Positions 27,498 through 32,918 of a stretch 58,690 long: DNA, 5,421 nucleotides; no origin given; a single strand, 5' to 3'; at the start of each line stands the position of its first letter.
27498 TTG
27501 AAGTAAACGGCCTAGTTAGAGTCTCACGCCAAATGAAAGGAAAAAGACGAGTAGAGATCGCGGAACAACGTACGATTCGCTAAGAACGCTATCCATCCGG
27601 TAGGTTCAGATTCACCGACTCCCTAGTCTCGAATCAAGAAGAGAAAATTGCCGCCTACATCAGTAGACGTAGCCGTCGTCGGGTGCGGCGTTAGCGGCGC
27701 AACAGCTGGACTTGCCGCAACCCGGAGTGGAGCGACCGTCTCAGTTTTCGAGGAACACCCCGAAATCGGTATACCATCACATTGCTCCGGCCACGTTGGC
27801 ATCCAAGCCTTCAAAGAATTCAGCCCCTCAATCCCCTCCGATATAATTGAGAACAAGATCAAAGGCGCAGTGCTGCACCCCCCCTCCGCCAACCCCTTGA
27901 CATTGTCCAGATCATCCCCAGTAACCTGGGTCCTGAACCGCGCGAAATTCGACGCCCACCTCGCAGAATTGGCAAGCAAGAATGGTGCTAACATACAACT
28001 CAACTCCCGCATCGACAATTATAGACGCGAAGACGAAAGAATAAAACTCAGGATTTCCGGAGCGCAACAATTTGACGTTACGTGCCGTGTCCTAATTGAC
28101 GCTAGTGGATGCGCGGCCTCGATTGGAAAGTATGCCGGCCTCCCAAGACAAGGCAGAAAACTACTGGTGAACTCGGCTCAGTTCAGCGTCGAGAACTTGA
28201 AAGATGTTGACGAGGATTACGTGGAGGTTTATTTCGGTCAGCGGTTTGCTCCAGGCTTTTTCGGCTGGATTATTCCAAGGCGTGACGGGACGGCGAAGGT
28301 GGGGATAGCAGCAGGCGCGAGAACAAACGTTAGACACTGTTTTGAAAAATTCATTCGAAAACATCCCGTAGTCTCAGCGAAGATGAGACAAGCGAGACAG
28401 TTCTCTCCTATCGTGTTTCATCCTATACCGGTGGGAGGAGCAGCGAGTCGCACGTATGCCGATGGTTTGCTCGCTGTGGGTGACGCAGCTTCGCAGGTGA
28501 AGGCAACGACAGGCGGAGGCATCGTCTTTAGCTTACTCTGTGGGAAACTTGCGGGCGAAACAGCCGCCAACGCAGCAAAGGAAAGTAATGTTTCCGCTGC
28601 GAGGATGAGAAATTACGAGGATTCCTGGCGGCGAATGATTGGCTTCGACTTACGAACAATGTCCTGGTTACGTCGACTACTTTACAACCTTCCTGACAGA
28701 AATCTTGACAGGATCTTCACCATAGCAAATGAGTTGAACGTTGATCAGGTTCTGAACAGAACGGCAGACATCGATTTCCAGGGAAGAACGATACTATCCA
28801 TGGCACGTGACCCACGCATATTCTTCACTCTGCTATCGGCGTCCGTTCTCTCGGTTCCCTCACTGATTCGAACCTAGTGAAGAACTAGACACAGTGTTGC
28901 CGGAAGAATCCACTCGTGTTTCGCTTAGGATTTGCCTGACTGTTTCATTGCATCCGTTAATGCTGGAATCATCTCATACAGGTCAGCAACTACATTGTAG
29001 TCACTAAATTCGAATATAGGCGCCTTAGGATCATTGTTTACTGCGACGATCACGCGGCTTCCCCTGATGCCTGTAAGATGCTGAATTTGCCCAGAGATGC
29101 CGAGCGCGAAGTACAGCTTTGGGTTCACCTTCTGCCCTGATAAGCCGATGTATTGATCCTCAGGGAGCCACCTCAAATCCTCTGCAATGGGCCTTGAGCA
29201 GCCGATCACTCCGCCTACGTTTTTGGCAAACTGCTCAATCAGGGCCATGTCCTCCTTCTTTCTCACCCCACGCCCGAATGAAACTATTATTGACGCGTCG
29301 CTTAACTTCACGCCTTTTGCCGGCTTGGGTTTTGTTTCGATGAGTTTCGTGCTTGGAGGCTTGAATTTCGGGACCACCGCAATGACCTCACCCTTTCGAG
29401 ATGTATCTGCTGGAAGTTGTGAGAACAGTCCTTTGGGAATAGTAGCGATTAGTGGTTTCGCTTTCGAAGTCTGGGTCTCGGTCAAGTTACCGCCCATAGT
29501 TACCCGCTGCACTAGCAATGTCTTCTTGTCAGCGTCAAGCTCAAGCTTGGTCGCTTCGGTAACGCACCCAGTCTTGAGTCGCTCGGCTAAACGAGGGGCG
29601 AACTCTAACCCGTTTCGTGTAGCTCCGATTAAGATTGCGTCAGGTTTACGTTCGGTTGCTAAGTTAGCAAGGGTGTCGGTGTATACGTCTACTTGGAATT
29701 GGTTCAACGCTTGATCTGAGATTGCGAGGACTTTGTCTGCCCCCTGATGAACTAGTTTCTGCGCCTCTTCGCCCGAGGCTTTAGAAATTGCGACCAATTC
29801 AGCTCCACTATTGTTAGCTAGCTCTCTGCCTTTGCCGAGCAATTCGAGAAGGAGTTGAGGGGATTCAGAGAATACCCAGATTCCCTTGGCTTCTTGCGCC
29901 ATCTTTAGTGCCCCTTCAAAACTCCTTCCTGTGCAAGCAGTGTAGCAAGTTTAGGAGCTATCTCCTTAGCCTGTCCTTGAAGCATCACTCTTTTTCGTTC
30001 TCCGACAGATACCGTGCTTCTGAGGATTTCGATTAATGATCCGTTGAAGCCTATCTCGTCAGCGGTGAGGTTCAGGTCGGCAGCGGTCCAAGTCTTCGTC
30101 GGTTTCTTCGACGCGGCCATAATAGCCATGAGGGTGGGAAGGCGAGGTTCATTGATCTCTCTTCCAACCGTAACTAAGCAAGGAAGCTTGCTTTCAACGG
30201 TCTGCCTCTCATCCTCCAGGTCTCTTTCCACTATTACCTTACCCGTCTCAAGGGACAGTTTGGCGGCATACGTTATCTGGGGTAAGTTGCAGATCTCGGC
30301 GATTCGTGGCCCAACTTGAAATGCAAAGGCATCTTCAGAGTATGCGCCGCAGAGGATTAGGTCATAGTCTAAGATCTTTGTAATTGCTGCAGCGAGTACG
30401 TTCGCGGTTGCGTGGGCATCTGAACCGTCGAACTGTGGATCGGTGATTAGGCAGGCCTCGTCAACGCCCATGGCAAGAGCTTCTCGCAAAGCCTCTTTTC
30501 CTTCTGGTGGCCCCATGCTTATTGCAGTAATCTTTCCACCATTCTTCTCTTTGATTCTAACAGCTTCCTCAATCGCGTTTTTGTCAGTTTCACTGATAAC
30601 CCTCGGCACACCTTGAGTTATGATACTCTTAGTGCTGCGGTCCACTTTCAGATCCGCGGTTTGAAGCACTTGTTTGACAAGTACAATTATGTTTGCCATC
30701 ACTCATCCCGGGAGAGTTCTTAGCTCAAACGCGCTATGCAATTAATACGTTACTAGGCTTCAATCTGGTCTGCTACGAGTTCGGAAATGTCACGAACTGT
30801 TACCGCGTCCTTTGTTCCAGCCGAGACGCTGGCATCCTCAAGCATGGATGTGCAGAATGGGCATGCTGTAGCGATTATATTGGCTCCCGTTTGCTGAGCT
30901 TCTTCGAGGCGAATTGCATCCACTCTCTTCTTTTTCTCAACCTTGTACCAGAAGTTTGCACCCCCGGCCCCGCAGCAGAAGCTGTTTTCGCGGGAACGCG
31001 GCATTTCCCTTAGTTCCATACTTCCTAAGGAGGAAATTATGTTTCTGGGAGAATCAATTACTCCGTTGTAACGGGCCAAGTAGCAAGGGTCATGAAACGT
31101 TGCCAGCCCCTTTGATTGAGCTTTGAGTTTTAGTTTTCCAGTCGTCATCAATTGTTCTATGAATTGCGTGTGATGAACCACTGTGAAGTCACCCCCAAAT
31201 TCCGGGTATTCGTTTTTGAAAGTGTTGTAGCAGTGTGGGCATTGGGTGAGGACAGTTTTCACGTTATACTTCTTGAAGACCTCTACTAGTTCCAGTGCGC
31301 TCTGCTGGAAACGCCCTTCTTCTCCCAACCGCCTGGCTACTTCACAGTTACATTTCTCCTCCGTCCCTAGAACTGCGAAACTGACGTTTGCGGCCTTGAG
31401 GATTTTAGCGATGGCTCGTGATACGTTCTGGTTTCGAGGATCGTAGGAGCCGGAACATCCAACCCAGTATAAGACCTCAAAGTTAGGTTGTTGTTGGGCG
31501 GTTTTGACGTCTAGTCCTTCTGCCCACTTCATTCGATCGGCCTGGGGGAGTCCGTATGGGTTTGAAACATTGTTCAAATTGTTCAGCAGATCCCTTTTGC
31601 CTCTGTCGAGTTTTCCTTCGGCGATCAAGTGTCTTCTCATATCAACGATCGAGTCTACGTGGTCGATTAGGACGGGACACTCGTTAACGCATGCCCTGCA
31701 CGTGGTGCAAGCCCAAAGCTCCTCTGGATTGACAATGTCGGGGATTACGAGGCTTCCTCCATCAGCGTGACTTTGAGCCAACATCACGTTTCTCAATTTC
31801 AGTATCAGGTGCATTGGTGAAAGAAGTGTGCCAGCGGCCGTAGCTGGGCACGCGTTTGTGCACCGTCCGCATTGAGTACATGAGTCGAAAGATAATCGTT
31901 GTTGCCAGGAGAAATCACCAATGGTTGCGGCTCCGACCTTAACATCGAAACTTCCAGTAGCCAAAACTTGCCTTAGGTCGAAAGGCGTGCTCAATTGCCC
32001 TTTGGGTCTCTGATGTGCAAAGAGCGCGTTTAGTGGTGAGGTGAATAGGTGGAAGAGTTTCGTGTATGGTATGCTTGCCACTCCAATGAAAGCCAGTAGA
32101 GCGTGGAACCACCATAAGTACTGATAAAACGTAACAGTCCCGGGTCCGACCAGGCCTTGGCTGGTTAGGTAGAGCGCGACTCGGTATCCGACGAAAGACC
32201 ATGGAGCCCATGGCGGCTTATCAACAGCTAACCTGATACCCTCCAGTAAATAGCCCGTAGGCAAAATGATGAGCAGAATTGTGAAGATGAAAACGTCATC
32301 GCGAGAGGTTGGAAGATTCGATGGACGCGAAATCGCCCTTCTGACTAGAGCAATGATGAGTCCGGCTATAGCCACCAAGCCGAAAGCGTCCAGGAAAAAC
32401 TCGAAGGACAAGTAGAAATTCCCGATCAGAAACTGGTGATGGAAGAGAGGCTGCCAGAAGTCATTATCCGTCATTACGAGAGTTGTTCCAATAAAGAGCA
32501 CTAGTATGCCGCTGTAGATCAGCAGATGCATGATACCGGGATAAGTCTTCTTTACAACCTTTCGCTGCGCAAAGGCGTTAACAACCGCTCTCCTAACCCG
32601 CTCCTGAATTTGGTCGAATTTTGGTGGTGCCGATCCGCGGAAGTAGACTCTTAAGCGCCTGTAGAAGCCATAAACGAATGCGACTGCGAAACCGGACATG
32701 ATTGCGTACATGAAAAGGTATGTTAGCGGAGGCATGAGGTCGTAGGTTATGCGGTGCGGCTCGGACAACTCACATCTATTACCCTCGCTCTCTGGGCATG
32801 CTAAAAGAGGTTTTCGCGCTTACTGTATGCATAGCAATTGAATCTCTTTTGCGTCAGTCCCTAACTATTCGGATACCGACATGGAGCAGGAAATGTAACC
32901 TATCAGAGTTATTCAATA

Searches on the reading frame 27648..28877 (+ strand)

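Call 16: search_protein_families(library=pfam, proteins=[window:27648-28877:+], max_evalue=0.00001)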
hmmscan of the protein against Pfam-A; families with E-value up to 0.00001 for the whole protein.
window:27648-28877:+ (409 aa): 5 families
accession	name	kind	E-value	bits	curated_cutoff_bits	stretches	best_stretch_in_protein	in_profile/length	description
PF01266.30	DAO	-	2.8e-13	50.6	27.9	1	91-303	141-351/353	FAD dependent oxidoreductase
PF12831.13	FAD_oxidored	-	4.3e-11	43.2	27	1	7-166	1-156/416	FAD dependent oxidoreductase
PF22578.2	GGR_cat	-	7.6e-10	39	27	1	176-240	5-72/88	Geranylgeranyl reductase catalytic domain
PF01494.25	FAD_binding_3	-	5.1e-08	32.9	22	0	89-292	90-304/349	FAD binding domain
PF05834.18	Lycopene_cycl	-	5.3e-08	32.8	23.4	0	7-159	1-145/380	Lycopene cyclase protein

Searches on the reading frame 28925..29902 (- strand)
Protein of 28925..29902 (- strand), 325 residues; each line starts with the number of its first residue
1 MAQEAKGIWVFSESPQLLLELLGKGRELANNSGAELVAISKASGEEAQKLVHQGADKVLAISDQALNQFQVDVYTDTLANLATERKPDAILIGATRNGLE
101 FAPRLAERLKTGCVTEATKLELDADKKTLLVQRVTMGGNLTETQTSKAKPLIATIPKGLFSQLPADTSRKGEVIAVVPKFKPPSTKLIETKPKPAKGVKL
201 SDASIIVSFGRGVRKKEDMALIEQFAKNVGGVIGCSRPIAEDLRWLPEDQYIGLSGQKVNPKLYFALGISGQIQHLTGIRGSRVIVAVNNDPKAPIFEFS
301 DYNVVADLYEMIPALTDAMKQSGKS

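Call 16: search_protein_families(library=pfam, proteins=[window:28925-29902:-], max_evalue=0.00001)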
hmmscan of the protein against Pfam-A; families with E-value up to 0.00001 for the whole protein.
window:28925-29902:- (325 aa): 2 families
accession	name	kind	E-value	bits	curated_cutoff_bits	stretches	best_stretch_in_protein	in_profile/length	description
PF01012.27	ETF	-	1.3e-34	120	26.7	1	19-176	18-176/181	Electron transfer flavoprotein domain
PF00766.25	ETF_alpha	-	5.2e-31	106.9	27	1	199-280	1-81/81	Electron transfer flavoprotein FAD-binding domain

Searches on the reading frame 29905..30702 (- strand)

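Call 16: search_protein_families(library=pfam, proteins=[window:29905-30702:-], max_evalue=0.00001)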
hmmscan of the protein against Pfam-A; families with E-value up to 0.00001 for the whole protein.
window:29905-30702:- (265 aa): 1 family
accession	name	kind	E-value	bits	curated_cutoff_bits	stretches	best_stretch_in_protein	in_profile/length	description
PF01012.27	ETF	-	5e-49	167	26.7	1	26-209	3-180/181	Electron transfer flavoprotein domain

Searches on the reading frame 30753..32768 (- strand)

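Call 4: search_protein_families(library=ncbifam, proteins=[window:30753-32768:-])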
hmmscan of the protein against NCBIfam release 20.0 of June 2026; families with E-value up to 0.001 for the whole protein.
window:30753-32768:- (671 aa): 24 families
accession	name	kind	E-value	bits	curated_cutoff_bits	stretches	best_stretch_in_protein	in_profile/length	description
NF004898.0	PRK06259.1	equivalog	3.1e-44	151.4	385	1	294-666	133-485/488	fumarate reductase (CoM/CoB) subunit TfrB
NF045670.1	quin_L_LdhH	equivalog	6.1e-26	90.9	800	1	295-665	354-705/706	L-lactate dehydrogenase (quinone) large subunit LdhH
NF045724.1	ferredox_TmcB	equivalog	1.9e-24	86.1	735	1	452-647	206-408/430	electron transfer complex ferredoxin TmcB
NF045663.1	diclust_near_Sec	equivalog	5.1e-19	67.8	530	1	353-644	354-619/759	pyridine nucleotide-disulfide oxidoreductase/dicluster-binding protein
NF045796.1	DsrK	equivalog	6.2e-19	67.9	400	1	351-642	117-415/453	sulfate reduction electron transfer complex DsrMKJOP subunit DsrK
NF008369.0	PRK11168.1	equivalog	6.3e-17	61.5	278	1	394-646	129-383/401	anaerobic glycerol-3-phosphate dehydrogenase subunit C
NF045711.1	sulf_resp_HmcF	equivalog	2.2e-14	53.1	750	1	504-645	276-427/457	sulfate respiration complex iron-sulfur protein HmcF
TIGR03290.1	CoB_CoM_SS_C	equivalog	1.2e-11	44.7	160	1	295-396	2-90/144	CoB--CoM heterodisulfide reductase subunit C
TIGR03379.1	glycerol3P_GlpC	equivalog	2.8e-11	42.8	279.9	1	422-647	154-381/397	anaerobic glycerol-3-phosphate dehydrogenase subunit GlpC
NF009226.0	PRK12576.1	equivalog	1.7e-08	34.2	344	1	293-380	152-236/317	succinate dehydrogenase/fumarate reductase iron-sulfur subunit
NF004616.0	PRK05950.1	subfamily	5.2e-08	32.3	228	1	294-383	146-235/238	succinate dehydrogenase iron-sulfur subunit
NF008434.0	PRK11274.1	equivalog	7.9e-08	31.6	333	1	295-647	23-392/409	glycolate oxidase subunit GlcF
TIGR00384.1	dhsB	subfamily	6.8e-07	29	88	1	293-376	138-220/222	succinate dehydrogenase and fumarate reductase iron-sulfur protein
NF005746.0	PRK07570.1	subfamily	3.7e-06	26.4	243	1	289-383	151-242/250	succinate dehydrogenase/fumarate reductase iron-sulfur subunit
NF041890.1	hdrC_Methbact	equivalog_domain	1.5e-05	24.7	270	1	284-372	18-92/192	ferredoxin:CoB-CoM heterodisulfide reductase subunit HdrC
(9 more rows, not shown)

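Call 24: search_protein_families(library=pfam, proteins=[window:30753-32768:-], max_evalue=0.00001)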
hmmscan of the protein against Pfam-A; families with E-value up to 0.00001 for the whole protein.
window:30753-32768:- (671 aa): 6 families
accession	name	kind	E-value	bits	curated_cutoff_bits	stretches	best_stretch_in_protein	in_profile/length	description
PF02754.22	CCG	-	9.2e-32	109.4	20.6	2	557-643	2-84/85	Cysteine-rich domain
PF13237.11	Fer4_10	-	2.3e-10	40.7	25.5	1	294-365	6-53/53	4Fe-4S dicluster domain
PF13187.11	Fer4_9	-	7.2e-10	39.2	27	1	297-366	2-49/52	4Fe-4S dicluster domain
PF13183.11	Fer4_8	-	2.1e-08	35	27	1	294-366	2-66/68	4Fe-4S dicluster domain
PF02665.19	Nitrate_red_gam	-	1.1e-07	32.2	22.9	1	128-250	93-208/217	Nitrate reductase gamma subunit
PF12797.12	Fer4_2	-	1e-06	28.7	24.5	0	293-309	6-22/22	4Fe-4S binding domain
